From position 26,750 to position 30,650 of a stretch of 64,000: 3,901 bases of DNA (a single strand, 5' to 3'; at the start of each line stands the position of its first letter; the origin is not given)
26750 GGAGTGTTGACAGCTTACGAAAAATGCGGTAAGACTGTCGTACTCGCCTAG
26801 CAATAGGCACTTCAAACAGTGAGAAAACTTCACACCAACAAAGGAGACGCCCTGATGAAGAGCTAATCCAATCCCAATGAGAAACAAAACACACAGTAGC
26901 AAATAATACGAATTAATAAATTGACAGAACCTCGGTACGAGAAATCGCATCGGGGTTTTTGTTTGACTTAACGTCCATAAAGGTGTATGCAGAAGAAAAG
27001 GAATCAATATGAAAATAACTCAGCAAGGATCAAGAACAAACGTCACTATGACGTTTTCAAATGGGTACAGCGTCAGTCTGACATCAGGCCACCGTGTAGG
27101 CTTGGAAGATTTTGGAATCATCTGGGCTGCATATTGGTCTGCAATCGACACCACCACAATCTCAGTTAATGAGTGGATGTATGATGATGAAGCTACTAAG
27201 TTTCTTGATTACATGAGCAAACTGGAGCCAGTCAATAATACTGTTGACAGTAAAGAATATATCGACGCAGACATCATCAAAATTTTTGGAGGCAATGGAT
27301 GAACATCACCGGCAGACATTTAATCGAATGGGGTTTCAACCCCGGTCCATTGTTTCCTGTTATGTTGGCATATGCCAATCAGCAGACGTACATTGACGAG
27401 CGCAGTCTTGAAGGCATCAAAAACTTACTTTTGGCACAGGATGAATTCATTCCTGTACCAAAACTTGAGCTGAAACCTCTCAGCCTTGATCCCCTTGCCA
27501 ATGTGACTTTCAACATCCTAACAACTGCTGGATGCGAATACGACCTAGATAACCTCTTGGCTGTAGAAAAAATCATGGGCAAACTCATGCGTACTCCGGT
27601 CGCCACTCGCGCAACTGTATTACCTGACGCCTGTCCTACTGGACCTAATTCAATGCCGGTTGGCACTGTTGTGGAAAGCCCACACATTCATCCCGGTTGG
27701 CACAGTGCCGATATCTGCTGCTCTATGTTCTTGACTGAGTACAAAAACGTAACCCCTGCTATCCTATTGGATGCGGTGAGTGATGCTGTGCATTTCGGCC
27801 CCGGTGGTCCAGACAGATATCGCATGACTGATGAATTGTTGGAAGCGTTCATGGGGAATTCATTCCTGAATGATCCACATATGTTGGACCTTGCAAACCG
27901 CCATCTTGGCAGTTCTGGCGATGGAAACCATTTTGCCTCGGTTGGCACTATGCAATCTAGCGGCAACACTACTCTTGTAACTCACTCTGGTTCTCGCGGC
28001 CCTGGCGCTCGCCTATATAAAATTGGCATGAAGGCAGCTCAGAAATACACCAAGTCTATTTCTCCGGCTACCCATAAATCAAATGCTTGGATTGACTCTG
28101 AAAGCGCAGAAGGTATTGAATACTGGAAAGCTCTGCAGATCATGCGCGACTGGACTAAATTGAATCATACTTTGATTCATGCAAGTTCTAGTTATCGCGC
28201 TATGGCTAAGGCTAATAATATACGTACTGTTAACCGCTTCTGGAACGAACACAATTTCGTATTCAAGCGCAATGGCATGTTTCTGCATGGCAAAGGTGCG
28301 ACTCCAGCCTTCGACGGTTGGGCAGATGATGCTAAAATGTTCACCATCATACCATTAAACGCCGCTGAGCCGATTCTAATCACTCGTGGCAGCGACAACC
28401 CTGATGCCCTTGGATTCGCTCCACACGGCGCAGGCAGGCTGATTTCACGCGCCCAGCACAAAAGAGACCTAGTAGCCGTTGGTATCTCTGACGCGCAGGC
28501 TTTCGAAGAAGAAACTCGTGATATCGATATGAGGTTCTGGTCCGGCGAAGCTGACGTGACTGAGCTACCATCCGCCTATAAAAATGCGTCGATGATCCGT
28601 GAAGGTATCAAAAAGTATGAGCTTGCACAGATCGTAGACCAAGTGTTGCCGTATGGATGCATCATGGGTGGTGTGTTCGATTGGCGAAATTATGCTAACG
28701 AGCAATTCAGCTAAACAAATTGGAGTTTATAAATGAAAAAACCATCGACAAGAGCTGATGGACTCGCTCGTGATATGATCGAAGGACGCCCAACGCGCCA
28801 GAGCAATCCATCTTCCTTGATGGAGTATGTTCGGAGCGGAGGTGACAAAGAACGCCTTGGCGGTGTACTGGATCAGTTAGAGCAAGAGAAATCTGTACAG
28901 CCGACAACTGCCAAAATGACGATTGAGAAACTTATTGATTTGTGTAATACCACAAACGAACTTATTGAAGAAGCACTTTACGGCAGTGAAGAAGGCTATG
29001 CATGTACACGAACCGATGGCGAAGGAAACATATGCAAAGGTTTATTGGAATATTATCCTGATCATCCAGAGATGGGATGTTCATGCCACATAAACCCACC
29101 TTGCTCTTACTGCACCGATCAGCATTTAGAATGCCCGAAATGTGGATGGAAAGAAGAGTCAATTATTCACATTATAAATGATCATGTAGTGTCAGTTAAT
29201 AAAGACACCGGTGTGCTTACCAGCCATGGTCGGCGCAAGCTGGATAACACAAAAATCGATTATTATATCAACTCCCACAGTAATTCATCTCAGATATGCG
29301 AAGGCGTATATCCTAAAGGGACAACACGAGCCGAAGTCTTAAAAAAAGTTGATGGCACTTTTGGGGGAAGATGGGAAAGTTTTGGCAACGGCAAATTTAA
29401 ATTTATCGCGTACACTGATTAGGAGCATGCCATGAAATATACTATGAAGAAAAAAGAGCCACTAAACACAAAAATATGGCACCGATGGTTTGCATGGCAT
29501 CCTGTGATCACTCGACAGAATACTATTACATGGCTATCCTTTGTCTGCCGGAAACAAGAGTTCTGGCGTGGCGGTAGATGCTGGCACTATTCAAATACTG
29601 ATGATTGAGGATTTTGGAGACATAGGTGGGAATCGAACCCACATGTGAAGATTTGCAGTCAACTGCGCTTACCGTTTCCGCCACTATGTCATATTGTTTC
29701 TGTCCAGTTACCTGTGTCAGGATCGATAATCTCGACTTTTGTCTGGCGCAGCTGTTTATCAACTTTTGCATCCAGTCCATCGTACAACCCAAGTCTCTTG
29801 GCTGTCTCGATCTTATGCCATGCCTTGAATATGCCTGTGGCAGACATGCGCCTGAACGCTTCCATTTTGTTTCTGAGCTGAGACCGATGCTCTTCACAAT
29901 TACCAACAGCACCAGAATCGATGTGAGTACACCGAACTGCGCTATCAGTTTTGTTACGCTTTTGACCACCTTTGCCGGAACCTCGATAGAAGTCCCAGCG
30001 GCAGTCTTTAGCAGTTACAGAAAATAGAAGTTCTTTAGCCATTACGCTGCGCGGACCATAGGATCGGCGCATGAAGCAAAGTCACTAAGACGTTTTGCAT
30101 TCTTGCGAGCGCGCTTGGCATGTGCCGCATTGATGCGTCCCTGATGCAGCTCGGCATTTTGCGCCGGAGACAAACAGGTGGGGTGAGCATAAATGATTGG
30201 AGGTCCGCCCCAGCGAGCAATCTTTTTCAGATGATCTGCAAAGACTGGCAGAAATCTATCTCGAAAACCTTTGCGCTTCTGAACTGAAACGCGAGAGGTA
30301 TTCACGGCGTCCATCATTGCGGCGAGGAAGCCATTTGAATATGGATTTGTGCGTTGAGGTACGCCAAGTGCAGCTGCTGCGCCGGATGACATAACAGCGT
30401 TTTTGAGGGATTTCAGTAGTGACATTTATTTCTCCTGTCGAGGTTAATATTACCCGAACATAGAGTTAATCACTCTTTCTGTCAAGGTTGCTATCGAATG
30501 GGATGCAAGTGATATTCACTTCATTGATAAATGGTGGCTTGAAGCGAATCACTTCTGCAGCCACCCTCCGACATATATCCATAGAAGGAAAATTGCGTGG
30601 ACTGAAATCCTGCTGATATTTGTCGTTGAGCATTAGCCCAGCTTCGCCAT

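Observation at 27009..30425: Phage-borne RNA/ribosome repair-rescue module: RtcB ligase, minimal GGQ release-factor-domain protein, tRNA-like gene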

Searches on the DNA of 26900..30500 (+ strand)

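Call 7: search_dna_similar(query=window:26900-30500:+, collection=phages, mode=near, max_rows=30)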
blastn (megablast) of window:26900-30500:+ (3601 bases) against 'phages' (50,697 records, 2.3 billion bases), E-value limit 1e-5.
No match.

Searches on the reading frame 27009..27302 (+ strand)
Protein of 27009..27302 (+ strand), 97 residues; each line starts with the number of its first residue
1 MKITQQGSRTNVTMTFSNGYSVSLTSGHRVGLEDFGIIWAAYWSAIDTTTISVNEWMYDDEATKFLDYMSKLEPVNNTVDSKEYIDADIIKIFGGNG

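Call 4: search_protein_families(library=pfam, proteins=[window:27009-27302:+], max_evalue=0.01)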
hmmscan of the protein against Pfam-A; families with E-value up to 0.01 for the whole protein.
window:27009-27302:+ (97 aa): 0 families

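Call 5: search_protein_families(library=ncbifam, proteins=[window:27009-27302:+], max_evalue=0.01)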
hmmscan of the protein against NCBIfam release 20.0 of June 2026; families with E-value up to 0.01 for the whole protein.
window:27009-27302:+ (97 aa): 0 families

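Call 6: search_protein_families(library=phrogs, proteins=[window:27009-27302:+], max_evalue=0.001)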
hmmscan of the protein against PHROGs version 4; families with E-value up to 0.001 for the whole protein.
window:27009-27302:+ (97 aa): 0 families

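Call 59: search_protein_families(library=pfam, proteins=[window:27009-27302:+], max_evalue=10)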
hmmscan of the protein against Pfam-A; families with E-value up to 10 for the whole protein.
window:27009-27302:+ (97 aa): 0 families

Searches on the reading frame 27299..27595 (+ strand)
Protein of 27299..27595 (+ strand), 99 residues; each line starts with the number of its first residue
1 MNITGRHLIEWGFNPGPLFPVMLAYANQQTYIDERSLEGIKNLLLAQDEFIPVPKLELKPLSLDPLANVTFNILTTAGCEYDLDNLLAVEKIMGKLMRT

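Call 59: search_protein_families(library=pfam, proteins=[window:27299-27595:+], max_evalue=10)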
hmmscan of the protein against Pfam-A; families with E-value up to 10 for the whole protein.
seq(99 aa): 1 family
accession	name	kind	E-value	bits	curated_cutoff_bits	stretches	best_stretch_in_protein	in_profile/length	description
PF13735.12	tRNA_NucTran2_2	-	0.17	12.3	27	1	1-30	103-133/149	tRNA nucleotidyltransferase domain 2 putative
